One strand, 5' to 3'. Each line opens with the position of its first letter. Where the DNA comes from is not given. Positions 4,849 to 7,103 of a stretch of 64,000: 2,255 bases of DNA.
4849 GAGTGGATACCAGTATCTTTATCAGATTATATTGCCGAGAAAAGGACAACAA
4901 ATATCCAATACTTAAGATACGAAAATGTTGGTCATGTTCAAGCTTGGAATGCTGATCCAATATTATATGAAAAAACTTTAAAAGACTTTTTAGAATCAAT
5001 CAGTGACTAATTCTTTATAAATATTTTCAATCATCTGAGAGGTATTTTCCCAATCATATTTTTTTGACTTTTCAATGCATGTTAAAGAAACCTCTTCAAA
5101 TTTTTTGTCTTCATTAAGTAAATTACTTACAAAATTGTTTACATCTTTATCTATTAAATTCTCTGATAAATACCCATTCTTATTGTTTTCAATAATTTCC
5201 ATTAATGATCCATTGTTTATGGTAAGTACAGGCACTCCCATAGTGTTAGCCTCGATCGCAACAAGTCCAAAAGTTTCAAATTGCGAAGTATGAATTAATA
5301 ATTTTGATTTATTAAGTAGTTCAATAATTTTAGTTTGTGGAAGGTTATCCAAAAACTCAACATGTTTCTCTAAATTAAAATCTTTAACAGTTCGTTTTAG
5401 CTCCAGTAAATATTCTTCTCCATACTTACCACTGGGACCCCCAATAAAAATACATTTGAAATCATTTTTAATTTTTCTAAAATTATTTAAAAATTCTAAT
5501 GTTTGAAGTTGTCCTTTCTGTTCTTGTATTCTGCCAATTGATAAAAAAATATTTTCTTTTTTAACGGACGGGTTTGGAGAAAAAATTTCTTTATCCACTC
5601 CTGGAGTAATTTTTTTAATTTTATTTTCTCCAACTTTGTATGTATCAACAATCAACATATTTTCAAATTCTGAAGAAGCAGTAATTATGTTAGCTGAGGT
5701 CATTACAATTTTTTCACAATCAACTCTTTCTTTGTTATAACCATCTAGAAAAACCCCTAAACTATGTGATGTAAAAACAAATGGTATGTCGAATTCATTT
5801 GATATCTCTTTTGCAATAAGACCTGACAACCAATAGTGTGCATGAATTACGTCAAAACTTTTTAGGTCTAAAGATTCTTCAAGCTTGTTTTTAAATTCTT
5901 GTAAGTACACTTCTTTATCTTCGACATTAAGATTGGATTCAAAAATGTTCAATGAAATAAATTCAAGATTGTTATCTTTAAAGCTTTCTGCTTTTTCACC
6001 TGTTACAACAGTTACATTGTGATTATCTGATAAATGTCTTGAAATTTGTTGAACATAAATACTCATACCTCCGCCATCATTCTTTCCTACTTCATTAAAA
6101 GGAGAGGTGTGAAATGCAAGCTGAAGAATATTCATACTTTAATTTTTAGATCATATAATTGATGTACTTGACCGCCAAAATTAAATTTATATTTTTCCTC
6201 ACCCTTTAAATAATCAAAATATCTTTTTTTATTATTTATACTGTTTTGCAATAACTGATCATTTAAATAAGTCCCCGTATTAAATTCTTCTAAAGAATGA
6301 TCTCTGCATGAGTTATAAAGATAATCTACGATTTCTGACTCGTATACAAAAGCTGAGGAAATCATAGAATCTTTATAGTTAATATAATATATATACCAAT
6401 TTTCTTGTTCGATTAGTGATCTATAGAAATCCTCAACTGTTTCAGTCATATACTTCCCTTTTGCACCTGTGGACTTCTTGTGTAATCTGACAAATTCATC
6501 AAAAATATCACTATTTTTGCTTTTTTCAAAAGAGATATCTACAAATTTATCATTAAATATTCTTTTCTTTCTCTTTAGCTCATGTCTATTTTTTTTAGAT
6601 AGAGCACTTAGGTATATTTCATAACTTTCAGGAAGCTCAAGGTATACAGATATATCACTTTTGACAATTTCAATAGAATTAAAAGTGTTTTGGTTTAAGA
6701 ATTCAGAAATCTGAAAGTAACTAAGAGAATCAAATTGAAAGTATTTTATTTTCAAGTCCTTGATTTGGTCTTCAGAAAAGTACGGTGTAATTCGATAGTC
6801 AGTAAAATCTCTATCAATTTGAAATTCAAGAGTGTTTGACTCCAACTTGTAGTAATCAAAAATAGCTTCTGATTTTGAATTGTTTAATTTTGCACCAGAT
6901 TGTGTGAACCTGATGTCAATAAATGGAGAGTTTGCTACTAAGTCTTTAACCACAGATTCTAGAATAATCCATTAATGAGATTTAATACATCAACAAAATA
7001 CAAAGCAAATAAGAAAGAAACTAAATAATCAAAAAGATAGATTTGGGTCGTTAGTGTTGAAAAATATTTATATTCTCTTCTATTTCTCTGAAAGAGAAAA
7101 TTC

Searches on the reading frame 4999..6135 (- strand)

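Call 10: search_protein_families(library=pfam, max_evalue=0.01, proteins=[window:4999-6135:-])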
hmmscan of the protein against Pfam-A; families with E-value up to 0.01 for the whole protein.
window:4999-6135:- (379 aa): 8 families
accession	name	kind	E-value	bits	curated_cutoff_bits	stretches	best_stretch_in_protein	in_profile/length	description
PF00534.26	Glycos_transf_1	-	4.9e-33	114.5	26.4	1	182-345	3-161/172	Glycosyl transferases group 1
PF13439.12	Glyco_transf_4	-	5.5e-19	69.3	28.5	1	22-183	2-169/170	Glycosyltransferase Family 4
PF13692.12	Glyco_trans_1_4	-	2.2e-18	67.3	27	1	195-327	2-127/142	Glycosyl transferases group 1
PF20706.3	GT4-conflict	-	7.9e-13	48.6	26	1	21-326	11-327/385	Family 4 Glycosyltransferase in conflict systems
PF13579.12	Glyco_trans_4_4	-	9.9e-12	45.9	29.7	1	22-173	1-152/158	Glycosyl transferase 4-like domain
PF13477.12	Glyco_trans_4_2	-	1.8e-07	31.9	23.4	1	25-135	10-117/139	Glycosyl transferase 4-like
PF08323.17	Glyco_transf_5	-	0.00039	20.7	22.7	0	90-126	126-168/239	Starch synthase catalytic domain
PF02350.25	Epimerase_2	-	0.00091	18.6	30.6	1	194-350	182-327/347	UDP-N-acetylglucosamine 2-epimerase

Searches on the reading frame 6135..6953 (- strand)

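Call 10: search_protein_families(library=pfam, max_evalue=0.01, proteins=[window:6135-6953:-])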
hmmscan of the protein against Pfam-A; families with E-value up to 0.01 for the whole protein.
window:6135-6953:- (273 aa): 2 families
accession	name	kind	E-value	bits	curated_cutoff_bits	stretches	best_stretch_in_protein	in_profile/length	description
PF13480.13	Acetyltransf_6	-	4.5e-11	43.5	22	1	120-256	1-142/143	Acetyltransferase (GNAT) domain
PF04339.18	FemAB_like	-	0.0072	15.9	27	1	109-205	170-269/369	Peptidogalycan biosysnthesis/recognition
